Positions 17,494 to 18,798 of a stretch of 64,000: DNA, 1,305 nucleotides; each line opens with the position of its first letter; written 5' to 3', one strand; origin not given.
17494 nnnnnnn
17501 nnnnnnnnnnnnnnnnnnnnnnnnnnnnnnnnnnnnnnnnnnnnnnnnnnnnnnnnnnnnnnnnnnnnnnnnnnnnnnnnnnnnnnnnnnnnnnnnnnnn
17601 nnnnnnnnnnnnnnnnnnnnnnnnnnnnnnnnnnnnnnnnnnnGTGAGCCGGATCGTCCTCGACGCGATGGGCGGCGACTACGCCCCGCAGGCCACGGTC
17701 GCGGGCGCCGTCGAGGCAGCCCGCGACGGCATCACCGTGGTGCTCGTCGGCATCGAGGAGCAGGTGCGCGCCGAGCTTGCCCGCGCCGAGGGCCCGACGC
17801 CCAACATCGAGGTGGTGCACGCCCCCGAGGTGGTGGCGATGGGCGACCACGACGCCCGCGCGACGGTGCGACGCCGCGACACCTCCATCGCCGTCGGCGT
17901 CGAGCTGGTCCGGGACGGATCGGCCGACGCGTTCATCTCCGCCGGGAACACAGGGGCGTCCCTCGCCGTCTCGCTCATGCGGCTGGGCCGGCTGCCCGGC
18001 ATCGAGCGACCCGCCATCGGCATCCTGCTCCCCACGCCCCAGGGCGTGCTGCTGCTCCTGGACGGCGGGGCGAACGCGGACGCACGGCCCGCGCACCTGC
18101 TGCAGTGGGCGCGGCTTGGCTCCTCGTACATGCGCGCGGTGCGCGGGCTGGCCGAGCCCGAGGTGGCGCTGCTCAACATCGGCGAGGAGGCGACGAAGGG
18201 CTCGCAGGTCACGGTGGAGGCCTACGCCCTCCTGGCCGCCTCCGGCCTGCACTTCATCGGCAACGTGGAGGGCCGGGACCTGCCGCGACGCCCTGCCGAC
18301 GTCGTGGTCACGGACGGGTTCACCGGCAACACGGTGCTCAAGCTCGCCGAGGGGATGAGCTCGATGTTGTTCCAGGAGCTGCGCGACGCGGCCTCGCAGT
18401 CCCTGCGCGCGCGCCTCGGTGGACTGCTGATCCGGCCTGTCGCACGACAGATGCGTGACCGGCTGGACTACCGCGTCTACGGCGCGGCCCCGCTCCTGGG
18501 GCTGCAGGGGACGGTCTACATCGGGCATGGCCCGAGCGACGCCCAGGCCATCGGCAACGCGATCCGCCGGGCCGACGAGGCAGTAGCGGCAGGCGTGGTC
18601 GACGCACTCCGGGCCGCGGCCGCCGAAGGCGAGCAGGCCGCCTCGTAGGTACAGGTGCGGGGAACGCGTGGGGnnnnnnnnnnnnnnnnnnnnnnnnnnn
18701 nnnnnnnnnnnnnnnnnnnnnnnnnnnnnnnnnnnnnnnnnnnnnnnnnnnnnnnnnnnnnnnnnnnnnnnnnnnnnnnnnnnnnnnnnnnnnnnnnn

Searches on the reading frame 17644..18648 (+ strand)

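Call 17: search_protein_families(library=pfam, proteins=[window:17644-18648:+])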
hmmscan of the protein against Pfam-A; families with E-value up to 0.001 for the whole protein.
window:17644-18648:+ (334 aa): 1 family
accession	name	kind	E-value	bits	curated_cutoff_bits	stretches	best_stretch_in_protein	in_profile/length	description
PF02504.20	FA_synthesis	-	4.3e-95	318.9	29.1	1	3-319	2-322/324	Fatty acid synthesis protein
